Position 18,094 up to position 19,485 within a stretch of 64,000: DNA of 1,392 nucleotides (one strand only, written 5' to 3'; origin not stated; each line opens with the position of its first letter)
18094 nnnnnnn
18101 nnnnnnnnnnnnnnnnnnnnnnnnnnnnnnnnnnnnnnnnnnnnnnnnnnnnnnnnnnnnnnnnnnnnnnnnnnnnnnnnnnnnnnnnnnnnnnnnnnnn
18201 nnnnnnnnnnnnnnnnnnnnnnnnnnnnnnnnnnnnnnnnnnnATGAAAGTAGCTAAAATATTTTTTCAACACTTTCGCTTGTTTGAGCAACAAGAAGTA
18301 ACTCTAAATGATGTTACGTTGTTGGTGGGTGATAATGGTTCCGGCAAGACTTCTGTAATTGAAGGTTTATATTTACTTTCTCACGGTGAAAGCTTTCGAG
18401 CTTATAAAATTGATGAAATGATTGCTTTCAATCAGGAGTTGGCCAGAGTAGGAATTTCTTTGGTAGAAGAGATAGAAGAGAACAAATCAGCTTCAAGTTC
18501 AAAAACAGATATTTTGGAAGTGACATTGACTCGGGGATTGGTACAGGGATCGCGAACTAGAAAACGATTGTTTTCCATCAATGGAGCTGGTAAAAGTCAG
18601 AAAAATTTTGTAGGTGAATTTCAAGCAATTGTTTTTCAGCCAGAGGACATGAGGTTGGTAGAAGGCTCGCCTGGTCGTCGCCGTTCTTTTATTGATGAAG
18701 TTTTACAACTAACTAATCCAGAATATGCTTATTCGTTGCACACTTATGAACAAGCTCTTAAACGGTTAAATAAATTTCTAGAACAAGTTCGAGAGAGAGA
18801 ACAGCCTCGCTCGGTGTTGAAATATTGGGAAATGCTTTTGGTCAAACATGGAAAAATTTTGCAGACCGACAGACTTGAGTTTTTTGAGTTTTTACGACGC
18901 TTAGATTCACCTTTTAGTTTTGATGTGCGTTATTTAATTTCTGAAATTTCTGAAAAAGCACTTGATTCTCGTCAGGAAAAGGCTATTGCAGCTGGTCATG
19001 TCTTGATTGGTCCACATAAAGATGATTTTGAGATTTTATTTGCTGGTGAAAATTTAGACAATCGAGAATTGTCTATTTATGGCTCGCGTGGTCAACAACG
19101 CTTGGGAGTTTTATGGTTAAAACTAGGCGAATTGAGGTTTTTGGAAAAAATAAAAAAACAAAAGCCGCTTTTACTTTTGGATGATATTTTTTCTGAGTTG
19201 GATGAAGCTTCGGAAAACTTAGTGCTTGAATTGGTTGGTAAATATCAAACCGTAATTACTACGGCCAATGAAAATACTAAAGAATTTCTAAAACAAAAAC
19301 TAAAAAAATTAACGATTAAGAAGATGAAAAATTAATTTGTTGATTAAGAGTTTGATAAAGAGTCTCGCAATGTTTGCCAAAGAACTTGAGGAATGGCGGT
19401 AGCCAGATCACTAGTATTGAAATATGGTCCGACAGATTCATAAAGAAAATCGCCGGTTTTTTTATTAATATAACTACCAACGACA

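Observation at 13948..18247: Tandem array of seven diversified VirB2/TrbC-like two-TM mini-proteins, divergent from an ECF sigma and a possible anti-sigma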

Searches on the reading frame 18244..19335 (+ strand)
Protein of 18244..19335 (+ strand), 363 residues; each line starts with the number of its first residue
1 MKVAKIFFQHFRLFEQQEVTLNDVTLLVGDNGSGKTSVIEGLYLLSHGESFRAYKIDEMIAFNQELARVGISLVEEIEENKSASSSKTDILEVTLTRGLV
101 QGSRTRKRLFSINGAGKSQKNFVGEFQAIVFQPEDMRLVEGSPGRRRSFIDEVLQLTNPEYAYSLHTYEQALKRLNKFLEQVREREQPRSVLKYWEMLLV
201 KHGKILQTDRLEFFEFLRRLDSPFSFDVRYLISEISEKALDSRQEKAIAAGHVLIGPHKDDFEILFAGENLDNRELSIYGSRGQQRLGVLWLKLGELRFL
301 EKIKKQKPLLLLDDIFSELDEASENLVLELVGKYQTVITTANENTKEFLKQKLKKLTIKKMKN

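Call 11: search_protein_families(library=pfam, proteins=[window:18244-19335:+], max_evalue=0.01)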
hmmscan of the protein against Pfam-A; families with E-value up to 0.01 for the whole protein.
window:18244-19335:+ (363 aa): 7 families
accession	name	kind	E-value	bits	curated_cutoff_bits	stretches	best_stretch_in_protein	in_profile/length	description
PF02463.25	SMC_N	-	5.3e-20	72.2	40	1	3-353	2-208/220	RecF/RecN/SMC N terminal domain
PF13175.12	AAA_15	-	3.2e-09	37.3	32.1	1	1-64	1-55/374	AAA ATPase domain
PF13476.12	AAA_23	-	4.4e-05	24.6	27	1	6-106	2-105/201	AAA domain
PF13304.12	AAA_21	-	5.3e-05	23.9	27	1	24-55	1-41/304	AAA domain, putative AbiEii toxin, Type IV TA system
PF13555.12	AAA_29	-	9e-05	22.6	27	1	13-44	11-44/61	P-loop containing region of AAA domain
PF13191.12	AAA_16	-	0.0017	19.4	32.6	0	24-43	26-45/167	AAA ATPase domain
PF20720.3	nSTAND3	-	0.0098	16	27.2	0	22-59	17-54/155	Novel STAND NTPase 3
